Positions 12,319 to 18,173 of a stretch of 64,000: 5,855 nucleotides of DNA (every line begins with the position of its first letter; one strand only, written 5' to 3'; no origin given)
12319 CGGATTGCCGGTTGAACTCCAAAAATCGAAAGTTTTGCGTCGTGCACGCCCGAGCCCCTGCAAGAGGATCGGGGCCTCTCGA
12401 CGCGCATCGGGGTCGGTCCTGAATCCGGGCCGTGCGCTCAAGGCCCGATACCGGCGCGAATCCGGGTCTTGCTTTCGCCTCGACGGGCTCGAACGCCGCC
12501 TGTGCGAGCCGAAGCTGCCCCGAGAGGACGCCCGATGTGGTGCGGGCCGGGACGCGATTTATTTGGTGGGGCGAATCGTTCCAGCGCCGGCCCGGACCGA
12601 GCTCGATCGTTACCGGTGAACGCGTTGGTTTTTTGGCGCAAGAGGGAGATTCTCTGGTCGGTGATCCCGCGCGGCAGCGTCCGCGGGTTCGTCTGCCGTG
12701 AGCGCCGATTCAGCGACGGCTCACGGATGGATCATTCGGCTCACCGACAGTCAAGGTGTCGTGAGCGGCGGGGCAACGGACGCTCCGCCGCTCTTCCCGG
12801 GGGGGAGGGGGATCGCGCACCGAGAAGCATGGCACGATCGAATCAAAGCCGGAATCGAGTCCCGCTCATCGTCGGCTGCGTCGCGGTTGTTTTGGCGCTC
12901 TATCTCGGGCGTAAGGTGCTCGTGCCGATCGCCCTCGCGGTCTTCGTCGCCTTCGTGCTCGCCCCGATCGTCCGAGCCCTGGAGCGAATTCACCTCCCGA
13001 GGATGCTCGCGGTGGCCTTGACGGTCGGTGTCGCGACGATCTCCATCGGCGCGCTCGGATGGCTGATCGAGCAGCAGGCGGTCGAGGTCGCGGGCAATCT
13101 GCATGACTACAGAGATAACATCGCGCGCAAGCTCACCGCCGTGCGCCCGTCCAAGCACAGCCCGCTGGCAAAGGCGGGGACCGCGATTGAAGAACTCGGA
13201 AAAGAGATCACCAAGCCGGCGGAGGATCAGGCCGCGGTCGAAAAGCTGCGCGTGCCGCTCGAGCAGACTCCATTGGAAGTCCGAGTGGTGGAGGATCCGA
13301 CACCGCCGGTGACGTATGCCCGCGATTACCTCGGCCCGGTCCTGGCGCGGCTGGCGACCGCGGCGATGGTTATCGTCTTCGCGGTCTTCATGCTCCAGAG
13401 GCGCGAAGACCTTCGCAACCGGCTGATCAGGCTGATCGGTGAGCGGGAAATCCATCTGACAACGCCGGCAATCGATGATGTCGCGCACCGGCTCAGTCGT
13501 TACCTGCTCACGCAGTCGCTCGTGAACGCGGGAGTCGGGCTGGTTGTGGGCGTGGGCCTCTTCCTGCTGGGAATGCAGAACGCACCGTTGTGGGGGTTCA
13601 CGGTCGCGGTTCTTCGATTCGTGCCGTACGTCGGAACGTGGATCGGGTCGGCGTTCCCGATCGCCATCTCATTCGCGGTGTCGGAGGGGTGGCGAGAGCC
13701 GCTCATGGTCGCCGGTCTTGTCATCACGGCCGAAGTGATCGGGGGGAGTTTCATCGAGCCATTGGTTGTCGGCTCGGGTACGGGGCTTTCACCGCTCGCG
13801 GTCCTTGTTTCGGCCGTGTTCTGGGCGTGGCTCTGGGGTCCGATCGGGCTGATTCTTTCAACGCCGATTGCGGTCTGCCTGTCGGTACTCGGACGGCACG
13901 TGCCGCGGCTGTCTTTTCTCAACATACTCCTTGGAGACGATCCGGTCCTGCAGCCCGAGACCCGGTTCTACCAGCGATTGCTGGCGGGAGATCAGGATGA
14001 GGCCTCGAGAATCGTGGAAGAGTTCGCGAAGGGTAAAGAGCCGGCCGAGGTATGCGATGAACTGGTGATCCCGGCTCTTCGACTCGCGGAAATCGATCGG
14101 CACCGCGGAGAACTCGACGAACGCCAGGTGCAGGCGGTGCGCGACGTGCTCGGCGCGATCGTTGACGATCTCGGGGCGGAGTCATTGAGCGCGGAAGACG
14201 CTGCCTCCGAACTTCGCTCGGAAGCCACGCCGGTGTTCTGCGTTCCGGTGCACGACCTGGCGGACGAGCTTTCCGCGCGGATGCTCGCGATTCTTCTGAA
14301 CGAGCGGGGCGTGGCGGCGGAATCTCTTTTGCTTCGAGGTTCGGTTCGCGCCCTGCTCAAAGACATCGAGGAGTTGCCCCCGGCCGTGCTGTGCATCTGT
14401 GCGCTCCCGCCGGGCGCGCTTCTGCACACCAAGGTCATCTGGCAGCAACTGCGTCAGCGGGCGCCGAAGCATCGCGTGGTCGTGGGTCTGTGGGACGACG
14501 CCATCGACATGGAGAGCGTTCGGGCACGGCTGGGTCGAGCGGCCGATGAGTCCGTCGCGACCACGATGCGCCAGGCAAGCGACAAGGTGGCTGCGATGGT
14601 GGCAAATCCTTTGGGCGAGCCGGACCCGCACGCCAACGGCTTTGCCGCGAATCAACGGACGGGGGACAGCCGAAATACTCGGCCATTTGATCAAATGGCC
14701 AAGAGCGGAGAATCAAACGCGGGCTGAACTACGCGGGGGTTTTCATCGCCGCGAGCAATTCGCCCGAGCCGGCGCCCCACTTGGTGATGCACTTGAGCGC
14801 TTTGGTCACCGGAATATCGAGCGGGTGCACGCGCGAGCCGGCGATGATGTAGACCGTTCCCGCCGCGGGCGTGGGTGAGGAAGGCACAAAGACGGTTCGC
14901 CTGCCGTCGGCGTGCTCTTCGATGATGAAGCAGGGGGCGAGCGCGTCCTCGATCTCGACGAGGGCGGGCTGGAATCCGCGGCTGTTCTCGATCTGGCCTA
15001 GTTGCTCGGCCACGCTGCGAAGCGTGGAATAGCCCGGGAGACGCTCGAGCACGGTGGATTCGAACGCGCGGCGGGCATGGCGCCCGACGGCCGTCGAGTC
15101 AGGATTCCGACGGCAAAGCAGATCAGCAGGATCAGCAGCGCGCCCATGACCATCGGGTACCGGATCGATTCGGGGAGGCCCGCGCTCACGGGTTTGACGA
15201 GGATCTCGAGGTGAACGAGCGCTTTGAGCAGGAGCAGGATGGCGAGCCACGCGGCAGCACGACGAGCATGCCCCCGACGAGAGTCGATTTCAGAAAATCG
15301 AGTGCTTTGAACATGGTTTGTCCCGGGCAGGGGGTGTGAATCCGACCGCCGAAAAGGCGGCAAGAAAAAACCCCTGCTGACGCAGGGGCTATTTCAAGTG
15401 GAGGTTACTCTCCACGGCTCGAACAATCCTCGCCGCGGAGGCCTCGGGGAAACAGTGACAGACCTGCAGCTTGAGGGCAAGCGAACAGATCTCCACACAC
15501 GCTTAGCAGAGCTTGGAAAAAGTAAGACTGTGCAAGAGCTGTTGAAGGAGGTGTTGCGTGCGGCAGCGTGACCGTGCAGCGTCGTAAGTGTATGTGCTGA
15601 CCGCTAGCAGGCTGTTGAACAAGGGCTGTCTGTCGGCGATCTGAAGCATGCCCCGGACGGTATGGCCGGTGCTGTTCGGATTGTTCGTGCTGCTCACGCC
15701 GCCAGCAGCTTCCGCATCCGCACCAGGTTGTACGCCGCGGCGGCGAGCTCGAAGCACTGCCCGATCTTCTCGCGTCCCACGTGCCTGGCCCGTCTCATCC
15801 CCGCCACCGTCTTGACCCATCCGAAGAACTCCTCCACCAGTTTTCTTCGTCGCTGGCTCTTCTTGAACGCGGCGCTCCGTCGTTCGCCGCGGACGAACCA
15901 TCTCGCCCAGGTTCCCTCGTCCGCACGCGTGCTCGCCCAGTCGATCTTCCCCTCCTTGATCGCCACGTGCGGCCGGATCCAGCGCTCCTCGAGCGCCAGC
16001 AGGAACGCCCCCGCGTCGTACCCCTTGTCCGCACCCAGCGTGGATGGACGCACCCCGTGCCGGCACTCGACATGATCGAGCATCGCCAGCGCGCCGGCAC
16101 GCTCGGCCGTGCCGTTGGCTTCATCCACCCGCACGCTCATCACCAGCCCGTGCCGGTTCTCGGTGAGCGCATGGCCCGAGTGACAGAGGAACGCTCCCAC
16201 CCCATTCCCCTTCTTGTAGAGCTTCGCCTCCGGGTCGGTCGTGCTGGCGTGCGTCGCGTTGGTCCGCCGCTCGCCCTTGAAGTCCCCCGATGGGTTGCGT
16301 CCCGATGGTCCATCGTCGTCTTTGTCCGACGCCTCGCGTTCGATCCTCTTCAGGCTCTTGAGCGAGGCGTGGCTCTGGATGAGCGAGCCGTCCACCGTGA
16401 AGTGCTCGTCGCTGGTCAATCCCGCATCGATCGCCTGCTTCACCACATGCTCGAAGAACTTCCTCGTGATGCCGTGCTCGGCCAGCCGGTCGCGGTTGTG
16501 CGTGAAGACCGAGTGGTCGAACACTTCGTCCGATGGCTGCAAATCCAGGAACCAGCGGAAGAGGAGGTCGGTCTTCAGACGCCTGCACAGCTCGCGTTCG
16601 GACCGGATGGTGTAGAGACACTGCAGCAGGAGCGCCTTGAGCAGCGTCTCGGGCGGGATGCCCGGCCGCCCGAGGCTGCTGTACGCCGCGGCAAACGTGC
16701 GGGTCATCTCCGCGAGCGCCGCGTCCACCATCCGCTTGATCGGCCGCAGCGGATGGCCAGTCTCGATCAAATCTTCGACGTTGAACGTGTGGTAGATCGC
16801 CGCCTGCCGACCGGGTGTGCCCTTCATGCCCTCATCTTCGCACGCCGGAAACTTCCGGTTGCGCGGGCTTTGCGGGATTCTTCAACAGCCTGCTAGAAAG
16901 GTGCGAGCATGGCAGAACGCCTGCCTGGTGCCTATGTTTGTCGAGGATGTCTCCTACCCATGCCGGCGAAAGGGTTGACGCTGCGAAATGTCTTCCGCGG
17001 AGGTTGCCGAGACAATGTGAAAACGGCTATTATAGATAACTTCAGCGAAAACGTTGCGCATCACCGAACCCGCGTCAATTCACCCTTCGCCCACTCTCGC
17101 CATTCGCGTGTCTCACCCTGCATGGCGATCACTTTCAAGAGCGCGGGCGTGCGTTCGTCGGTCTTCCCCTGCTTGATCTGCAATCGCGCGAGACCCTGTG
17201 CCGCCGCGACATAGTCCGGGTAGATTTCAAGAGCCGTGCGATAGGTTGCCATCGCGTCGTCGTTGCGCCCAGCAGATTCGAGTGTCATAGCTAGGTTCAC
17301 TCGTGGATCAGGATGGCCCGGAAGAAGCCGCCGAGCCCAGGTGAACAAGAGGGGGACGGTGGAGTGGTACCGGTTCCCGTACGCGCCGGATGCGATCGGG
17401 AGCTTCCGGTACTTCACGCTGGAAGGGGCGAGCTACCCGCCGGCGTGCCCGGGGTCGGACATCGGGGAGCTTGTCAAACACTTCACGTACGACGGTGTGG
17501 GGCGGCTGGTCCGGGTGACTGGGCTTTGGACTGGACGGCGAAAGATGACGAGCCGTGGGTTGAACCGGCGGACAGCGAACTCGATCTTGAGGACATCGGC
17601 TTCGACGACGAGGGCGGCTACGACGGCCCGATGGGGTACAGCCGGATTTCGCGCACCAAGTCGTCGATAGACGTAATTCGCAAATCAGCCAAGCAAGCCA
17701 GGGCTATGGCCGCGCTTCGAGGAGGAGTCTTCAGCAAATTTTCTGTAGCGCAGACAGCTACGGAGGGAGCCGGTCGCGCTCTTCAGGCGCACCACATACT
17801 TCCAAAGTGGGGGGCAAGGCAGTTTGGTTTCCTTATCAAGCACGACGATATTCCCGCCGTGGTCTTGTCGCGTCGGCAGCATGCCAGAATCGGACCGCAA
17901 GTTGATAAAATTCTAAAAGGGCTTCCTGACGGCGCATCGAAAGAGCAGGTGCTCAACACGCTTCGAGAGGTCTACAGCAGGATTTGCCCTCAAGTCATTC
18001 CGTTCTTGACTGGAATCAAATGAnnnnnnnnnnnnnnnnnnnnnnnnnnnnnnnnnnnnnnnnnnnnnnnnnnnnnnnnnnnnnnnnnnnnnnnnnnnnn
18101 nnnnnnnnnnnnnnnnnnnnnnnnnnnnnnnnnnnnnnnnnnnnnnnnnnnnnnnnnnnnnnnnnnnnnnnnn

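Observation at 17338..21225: Array of orphan Rhs C-terminal toxin cassettes (AHH and WHH nucleases) with recombination repeats but no full-length Rhs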

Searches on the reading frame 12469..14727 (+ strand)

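Call 9: search_protein_families(library=pfam, max_evalue=0.01, proteins=[window:12469-14727:+])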
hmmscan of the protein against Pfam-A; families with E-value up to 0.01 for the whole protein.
window:12469-14727:+ (752 aa): 2 families
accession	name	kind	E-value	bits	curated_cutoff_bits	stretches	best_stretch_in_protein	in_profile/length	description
PF01594.21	AI-2E_transport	-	4.3e-45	154.8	34.3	1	135-472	5-320/327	AI-2E family transporter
PF02607.22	B12-binding_2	-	0.00012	22.6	23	1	498-555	3-60/74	B12 binding domain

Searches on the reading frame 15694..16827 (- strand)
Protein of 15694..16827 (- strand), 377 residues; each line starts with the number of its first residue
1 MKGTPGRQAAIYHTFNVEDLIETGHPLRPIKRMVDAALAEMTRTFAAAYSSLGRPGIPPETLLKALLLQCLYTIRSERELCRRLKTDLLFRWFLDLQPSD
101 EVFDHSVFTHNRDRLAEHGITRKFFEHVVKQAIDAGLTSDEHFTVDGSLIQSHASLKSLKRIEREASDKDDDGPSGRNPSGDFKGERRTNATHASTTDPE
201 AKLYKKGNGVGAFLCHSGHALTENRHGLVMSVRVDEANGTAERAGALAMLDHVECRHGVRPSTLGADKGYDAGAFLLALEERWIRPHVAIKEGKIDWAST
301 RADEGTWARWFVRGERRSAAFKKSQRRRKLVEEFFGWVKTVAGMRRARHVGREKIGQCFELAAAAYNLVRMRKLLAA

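Call 6: search_protein_families(library=pfam, max_evalue=0.1, proteins=[window:15694-16827:-])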
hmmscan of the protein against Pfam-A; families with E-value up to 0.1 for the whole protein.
window:15694-16827:- (377 aa): 4 families
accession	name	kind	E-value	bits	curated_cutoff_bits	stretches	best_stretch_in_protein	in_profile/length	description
PF05598.16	DUF772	-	2.5e-24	85.5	23.1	1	53-128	1-74/74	Transposase domain (DUF772)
PF01609.27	DDE_Tnp_1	-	1.1e-13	51.9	23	1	199-368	19-200/200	Transposase DDE domain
PF13751.12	DDE_Tnp_1_6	-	6.5e-08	33.3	25.1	1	312-371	64-124/125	Transposase DDE domain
PF13586.12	DDE_Tnp_1_2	-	0.012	16.5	29.2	0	266-347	3-64/86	Transposase DDE domain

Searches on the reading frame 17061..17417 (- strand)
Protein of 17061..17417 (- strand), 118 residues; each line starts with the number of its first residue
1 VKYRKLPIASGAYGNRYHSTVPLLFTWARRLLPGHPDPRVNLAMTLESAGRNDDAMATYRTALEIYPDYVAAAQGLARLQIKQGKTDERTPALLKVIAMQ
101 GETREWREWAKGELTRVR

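Call 6: search_protein_families(library=pfam, max_evalue=0.1, proteins=[window:17061-17417:-])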
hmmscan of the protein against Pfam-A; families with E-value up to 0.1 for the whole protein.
window:17061-17417:- (118 aa): 17 families
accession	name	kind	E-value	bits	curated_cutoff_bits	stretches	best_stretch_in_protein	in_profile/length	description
PF14559.12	TPR_19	-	5.3e-12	46.3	25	2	48-88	3-43/68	Tetratricopeptide repeat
PF16918.11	PknG_TPR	-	1.3e-08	34.5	27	1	25-96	151-221/340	Protein kinase G tetratricopeptide repeat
PF13432.12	TPR_16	-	3.6e-08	34.1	32.7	2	42-88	3-49/65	Tetratricopeptide repeat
PF13431.12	TPR_17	-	6.2e-08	32.8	24.4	1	59-88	2-31/34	Tetratricopeptide repeat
PF13424.12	TPR_12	-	1e-07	32.5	30.1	2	40-88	7-63/77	Tetratricopeptide repeat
PF13181.12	TPR_8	-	4.8e-07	29.9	25.7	1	40-69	5-34/34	Tetratricopeptide repeat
PF13428.12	TPR_14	-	9.6e-07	29.3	23.5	1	39-79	4-44/44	Tetratricopeptide repeat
PF00515.34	TPR_1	-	2.8e-05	24.2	27.8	1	41-69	6-34/34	Tetratricopeptide repeat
PF07719.23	TPR_2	-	4.9e-05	23.6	27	1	41-69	6-34/34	Tetratricopeptide repeat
PF13176.12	TPR_7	-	5.3e-05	23.4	27.9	1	40-68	3-31/36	Tetratricopeptide repeat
PF13174.12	TPR_6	-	0.0002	22.2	26.3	1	41-68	5-32/33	Tetratricopeptide repeat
PF13414.12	TPR_11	-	0.00031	20.8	26.8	1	49-84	7-42/42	TPR repeat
PF13374.12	TPR_10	-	0.0053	17.2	27.5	1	41-66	7-32/42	Tetratricopeptide repeat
PF14561.12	TPR_20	-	0.0073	17.1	25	0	53-100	5-52/90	Tetratricopeptide repeat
PF24575.1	TPR_Slam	-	0.034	15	35.2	1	43-85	54-96/104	Surface lipoprotein assembly modifier, N-terminal TPR repeats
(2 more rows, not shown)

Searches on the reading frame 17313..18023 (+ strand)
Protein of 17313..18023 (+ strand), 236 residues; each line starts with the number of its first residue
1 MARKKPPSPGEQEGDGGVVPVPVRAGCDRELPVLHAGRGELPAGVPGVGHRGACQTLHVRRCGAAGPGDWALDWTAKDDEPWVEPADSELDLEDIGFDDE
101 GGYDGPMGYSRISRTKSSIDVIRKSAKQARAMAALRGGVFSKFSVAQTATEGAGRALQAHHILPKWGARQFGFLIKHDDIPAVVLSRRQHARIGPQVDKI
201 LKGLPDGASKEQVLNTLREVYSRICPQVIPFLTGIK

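Call 6: search_protein_families(library=pfam, max_evalue=0.1, proteins=[window:17313-18023:+])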
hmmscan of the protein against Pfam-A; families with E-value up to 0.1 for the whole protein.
window:17313-18023:+ (236 aa): 0 families

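Call 10: search_protein_families(library=ncbifam, max_evalue=1, proteins=[window:17313-18023:+])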
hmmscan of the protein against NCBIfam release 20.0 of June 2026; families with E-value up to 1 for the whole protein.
window:17313-18023:+ (236 aa): 0 families
